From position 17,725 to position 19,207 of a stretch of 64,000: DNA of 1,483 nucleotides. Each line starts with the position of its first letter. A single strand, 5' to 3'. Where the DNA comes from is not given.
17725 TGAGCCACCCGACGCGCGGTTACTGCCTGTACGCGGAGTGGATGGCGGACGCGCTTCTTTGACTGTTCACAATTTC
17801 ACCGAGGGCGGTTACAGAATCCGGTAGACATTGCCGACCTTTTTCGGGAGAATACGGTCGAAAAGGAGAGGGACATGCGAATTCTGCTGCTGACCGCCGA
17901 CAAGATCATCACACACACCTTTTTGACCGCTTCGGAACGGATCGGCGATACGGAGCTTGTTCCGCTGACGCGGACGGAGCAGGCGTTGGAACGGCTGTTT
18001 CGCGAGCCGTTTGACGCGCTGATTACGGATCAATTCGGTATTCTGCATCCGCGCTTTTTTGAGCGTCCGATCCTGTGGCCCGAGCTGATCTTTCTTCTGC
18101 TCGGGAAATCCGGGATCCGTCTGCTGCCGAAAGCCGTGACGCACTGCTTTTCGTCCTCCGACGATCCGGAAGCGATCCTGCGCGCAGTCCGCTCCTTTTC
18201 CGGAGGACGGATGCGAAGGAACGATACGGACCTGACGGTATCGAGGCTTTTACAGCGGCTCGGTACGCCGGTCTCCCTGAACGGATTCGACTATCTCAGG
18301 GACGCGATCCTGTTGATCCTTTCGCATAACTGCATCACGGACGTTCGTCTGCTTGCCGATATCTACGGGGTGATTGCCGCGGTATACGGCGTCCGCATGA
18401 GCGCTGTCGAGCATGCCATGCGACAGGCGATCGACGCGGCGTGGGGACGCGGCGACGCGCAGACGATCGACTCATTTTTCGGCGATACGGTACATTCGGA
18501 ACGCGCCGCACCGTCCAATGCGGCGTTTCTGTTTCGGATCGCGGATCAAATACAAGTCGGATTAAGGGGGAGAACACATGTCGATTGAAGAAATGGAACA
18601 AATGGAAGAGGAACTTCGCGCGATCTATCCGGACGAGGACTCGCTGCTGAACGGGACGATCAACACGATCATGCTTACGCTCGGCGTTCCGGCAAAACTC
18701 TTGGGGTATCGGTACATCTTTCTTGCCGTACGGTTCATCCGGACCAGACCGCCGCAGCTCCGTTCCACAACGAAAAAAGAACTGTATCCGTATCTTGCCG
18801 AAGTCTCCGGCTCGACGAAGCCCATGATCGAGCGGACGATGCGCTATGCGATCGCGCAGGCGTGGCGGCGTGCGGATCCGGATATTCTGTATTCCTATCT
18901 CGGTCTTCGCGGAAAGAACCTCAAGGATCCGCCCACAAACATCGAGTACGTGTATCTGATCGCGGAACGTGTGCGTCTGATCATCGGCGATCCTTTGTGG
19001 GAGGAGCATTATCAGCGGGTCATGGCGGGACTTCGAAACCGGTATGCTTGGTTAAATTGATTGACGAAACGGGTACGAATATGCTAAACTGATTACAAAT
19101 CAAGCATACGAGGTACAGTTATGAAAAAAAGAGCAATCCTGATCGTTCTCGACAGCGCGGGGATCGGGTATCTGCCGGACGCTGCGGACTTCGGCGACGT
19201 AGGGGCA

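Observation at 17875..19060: The spo0A slot holds two overlapping Spo0A_C-domain genes: a degenerate-receiver Spo0A-like protein and a receiver-less paralog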

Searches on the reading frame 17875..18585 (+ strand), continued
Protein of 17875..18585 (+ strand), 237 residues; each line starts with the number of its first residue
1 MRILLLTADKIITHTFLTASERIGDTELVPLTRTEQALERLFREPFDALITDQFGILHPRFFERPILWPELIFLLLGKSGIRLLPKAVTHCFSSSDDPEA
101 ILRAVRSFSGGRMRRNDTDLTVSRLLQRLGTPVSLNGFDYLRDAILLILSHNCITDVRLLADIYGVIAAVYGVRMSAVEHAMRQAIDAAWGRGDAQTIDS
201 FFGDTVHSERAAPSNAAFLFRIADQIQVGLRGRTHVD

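Call 59: find_related_loci(query=A9, collection=genome_contigs, flank=3000)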
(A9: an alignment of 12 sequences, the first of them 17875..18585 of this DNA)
Query A9 (237 aa) in genome_contigs; peptide patterns used: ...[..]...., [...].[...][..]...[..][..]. (x = any residue, [..] = any of these).
175 stretches matched a pattern; 65 encode a relative of the query (tblastn E <= 1e-3); 65 distinct loci.
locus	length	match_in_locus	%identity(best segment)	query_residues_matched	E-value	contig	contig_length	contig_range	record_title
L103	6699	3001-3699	48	1-232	4e-67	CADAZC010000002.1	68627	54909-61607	MAG: uncultured Clostridiales bacterium isolate RUG13758 genome assembly, contig: RUG13758_asm_2, whole genome shotgun s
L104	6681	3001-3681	51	1-226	1e-66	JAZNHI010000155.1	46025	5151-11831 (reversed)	MAG: Clostridia bacterium isolate T1900044694_TS20190160.MAGScoT_cleanbin_000005 SGB_1767_k141_773777, whole genome shot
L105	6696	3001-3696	48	1-232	2e-64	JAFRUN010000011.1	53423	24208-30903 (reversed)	MAG: Clostridia bacterium isolate RGIG2810 Goat_Omasum-6__c91392, whole genome shotgun sequence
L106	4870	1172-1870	46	1-232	3e-64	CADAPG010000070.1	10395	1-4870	MAG: uncultured Clostridiales bacterium isolate RUG13494 genome assembly, contig: RUG13494_asm_70, whole genome shotgun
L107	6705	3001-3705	46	1-234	1e-63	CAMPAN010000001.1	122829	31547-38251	MAG: uncultured Clostridia bacterium isolate SRR873608_bin.130_metaWRAP_v1.3_MAG genome assembly, contig: NODE_217_lengt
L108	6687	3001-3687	46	1-228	4e-63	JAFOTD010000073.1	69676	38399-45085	MAG: Clostridia bacterium isolate RGIG775 Dairy_cattle_Omasum-6__c707381, whole genome shotgun sequence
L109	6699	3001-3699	45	1-232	3e-60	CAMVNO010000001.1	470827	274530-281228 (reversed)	MAG TPA_asm: uncultured Clostridia bacterium isolate SRR8387718_bin.19_metaWRAP_v1.3_MAG genome assembly, contig: ERZ142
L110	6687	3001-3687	44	1-228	9e-59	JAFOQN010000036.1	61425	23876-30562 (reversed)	MAG: Clostridia bacterium isolate RGIG707 Dairy_cattle_Omasum-2__c146505, whole genome shotgun sequence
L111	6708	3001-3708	43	1-235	2e-58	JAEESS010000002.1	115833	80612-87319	MAG: Bacillota bacterium isolate Tb.RUG.388 NODE_350_length_115833_cov_4.692859, whole genome shotgun sequence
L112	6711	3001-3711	44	1-236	3e-58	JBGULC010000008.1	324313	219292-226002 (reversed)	MAG: Christensenellales bacterium isolate ruminal_MAG_266 ruminal_MAG_266_contig_0008, whole genome shotgun sequence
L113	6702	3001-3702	43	1-233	1e-56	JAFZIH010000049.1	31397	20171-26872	MAG: Clostridia bacterium isolate RGIG7792 Water_buffalos_Reticulum-1__c260662, whole genome shotgun sequence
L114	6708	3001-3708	40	1-237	8e-51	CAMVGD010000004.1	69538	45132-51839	MAG TPA_asm: uncultured Clostridia bacterium isolate SRR8387719_bin.3_metaWRAP_v1.3_MAG genome assembly, contig: ERZ1420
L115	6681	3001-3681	41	1-228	1e-49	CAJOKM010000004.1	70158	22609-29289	uncultured Clostridia bacterium isolate Reindeer_1_mag_177 genome assembly, contig: scaffold_476, whole genome shotgun s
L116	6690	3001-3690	43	1-232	3e-49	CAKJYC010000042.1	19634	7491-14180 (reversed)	Clostridiales bacterium isolate MAG-R050 genome assembly, contig: k141_107511, whole genome shotgun sequence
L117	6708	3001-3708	41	1-237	6e-49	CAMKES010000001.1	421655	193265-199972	MAG: uncultured Clostridia bacterium isolate SRR12081303_bin.1_metaWRAP_v1.3_MAG genome assembly, contig: ERZ12289767.4,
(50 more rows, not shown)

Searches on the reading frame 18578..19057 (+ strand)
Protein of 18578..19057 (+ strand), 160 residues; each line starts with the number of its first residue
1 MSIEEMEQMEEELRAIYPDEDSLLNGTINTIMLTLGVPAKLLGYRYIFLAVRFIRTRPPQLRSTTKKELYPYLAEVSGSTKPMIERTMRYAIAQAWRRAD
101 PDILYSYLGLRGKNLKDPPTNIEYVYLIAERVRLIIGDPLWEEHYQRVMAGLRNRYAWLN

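Call 3: search_protein_families(library=pfam, proteins=[window:18578-19057:+], max_evalue=1)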
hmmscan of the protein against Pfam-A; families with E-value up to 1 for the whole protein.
window:18578-19057:+ (160 aa): 1 family
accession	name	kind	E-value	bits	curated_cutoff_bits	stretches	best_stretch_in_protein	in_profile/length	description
PF08769.17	Spo0A_C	-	5.4e-22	78.2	25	1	28-131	1-103/104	Sporulation initiation factor Spo0A C terminal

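Call 4: search_protein_families(library=ncbifam, proteins=[window:18578-19057:+], max_evalue=1)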
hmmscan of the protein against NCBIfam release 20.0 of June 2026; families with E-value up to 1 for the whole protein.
window:18578-19057:+ (160 aa): 1 family
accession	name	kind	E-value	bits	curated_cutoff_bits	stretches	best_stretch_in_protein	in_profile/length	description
TIGR02875.1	spore_0_A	equivalog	2.3e-19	69.7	200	1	18-134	142-257/262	sporulation transcription factor Spo0A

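Call 8: find_homologous_proteins(query=window:18578-19057:+, max_evalue=0.001)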
Query window:18578-19057:+ (160 aa): 44 proteins with E <= 0.001 among 87 candidates.
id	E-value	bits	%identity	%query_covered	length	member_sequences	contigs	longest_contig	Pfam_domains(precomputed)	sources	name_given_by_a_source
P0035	6.6e-101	353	100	100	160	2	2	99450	PF08769.18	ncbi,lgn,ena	-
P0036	1.6e-78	280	77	100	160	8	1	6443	PF08769.18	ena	-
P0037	1.7e-78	280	76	100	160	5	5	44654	PF08769.18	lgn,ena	-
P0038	4.5e-75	269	75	100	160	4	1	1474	PF08769.18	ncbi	-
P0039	6.8e-75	268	75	99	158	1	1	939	PF08769.18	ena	-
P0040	4.1e-74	266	74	100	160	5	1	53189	PF08769.18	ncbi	-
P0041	5.5e-74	265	73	100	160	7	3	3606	PF08769.18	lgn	-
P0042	6.3e-74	265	74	100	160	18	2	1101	PF08769.18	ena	-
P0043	1.0e-73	265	73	100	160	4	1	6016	PF08769.18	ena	-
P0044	2.7e-73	263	74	100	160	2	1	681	PF08769.18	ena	-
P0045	3.3e-73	263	74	93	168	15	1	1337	PF08769.18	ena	-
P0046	3.5e-73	263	74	100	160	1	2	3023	PF08769.18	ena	-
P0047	9.8e-73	261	73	100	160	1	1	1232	PF08769.18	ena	-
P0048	2.3e-72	260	73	92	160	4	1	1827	PF08769.18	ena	-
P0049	3.6e-72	260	73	100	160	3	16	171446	PF08769.18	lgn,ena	-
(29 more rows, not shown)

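Call 9: find_encoding_contigs(protein=P0035, flank=10000, max_places=4)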
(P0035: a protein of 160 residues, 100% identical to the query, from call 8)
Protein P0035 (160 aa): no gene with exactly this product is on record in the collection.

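Call 14: find_related_loci(query=A1, collection=genome_contigs, flank=6000)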
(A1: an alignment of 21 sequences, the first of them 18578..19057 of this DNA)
Query A1 (160 aa) in genome_contigs; peptide patterns used: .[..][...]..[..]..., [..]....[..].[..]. (x = any residue, [..] = any of these).
74 stretches matched a pattern; 18 encode a relative of the query (tblastn E <= 1e-3); 18 distinct loci.
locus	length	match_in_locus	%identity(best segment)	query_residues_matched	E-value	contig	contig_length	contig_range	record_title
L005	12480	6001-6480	77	1-160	3e-83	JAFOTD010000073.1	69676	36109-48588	MAG: Clostridia bacterium isolate RGIG775 Dairy_cattle_Omasum-6__c707381, whole genome shotgun sequence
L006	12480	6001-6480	75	1-160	2e-80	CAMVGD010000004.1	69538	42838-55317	MAG TPA_asm: uncultured Clostridia bacterium isolate SRR8387719_bin.3_metaWRAP_v1.3_MAG genome assembly, contig: ERZ1420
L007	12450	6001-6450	77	11-160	1e-79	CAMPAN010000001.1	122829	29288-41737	MAG: uncultured Clostridia bacterium isolate SRR873608_bin.130_metaWRAP_v1.3_MAG genome assembly, contig: NODE_217_lengt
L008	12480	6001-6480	75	1-160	1e-79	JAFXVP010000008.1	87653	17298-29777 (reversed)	MAG: Clostridia bacterium isolate RGIG6786 Sheep_Rumen-3__c103309, whole genome shotgun sequence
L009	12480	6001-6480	76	1-160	8e-79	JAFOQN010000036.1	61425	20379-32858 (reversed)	MAG: Clostridia bacterium isolate RGIG707 Dairy_cattle_Omasum-2__c146505, whole genome shotgun sequence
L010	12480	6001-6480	71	1-160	1e-76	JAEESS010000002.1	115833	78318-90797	MAG: Bacillota bacterium isolate Tb.RUG.388 NODE_350_length_115833_cov_4.692859, whole genome shotgun sequence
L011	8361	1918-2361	76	13-160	1e-75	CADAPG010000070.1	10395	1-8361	MAG: uncultured Clostridiales bacterium isolate RUG13494 genome assembly, contig: RUG13494_asm_70, whole genome shotgun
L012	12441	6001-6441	73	14-160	5e-72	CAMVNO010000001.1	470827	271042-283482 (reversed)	MAG TPA_asm: uncultured Clostridia bacterium isolate SRR8387718_bin.19_metaWRAP_v1.3_MAG genome assembly, contig: ERZ142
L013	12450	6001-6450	67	11-160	1e-68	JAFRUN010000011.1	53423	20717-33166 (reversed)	MAG: Clostridia bacterium isolate RGIG2810 Goat_Omasum-6__c91392, whole genome shotgun sequence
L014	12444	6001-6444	69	13-160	1e-68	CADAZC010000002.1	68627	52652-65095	MAG: uncultured Clostridiales bacterium isolate RUG13758 genome assembly, contig: RUG13758_asm_2, whole genome shotgun s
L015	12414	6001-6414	67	1-138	2e-61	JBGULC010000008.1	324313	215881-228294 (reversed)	MAG: Christensenellales bacterium isolate ruminal_MAG_266 ruminal_MAG_266_contig_0008, whole genome shotgun sequence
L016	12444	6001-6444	74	13-160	5e-73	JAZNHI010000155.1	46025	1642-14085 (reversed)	MAG: Clostridia bacterium isolate T1900044694_TS20190160.MAGScoT_cleanbin_000005 SGB_1767_k141_773777, whole genome shot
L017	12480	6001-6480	76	1-160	3e-79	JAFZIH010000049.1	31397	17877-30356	MAG: Clostridia bacterium isolate RGIG7792 Water_buffalos_Reticulum-1__c260662, whole genome shotgun sequence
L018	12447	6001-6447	58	1-149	7e-56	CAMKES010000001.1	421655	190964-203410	MAG: uncultured Clostridia bacterium isolate SRR12081303_bin.1_metaWRAP_v1.3_MAG genome assembly, contig: ERZ12289767.4,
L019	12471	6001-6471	51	1-157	2e-54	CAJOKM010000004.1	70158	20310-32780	uncultured Clostridia bacterium isolate Reindeer_1_mag_177 genome assembly, contig: scaffold_476, whole genome shotgun s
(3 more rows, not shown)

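Call 54: search_dna_similar(query=window:18578-19057:+, collection=phages, mode=protein, max_evalue=0.001, max_rows=15)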
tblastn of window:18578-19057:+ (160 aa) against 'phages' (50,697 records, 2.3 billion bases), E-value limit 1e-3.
Records with a match: 12; places in all: 12; records where one place covers at least 80% of the query: 0.
Best place of each record, by identity: <60% 12.
By first word of the organism name: Bacteriophage 12.
By host as written in the record: - 12.
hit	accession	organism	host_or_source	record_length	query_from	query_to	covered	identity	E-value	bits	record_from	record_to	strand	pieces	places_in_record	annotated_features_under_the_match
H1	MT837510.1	Bacteriophage sp.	human fecal samples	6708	19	134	73%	38.8%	8e-19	87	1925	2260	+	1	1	record has no annotation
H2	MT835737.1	Bacteriophage sp.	human fecal samples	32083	19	134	73%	37.9%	1e-17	84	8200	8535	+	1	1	record has no annotation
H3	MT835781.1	Bacteriophage sp.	human fecal samples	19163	16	134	74%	35.3%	3e-13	72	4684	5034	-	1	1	record has no annotation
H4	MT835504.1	Bacteriophage sp.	human fecal samples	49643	24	134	69%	36.9%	6e-13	71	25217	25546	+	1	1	record has no annotation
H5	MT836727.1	Bacteriophage sp.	human fecal samples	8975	24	134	69%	36.9%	2e-12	69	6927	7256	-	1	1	record has no annotation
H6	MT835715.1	Bacteriophage sp.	human fecal samples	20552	20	134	72%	34.8%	7e-15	76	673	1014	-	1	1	record has no annotation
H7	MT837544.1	Bacteriophage sp.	human fecal samples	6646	15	134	75%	33.3%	4e-11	65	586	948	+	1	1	record has no annotation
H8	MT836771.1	Bacteriophage sp.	human fecal samples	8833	14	134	76%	32.5%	8e-14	73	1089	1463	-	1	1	record has no annotation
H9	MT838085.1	Bacteriophage sp.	human fecal samples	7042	20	134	72%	33.9%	1e-11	67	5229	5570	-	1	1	record has no annotation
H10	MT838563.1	Bacteriophage sp.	human fecal samples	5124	24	134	66%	34.3%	1e-5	71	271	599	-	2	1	record has no annotation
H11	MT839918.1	Bacteriophage sp.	human fecal samples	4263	18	121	65%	34.6%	2e-10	63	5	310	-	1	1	record has no annotation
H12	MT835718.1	Bacteriophage sp.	human fecal samples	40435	24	134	69%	31.5%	2e-12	69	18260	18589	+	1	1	record has no annotation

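Call 56: search_protein_families(library=phrogs, proteins=[window:18578-19057:+], max_evalue=0.001)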
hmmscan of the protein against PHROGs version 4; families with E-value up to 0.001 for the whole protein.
window:18578-19057:+ (160 aa): 2 families
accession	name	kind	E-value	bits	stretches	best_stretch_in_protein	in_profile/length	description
phrog_37855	-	unknown function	1.9e-15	57.7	1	19-134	155-269/278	-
phrog_24603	-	unknown function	4.4e-09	37.5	1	27-105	4-81/111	-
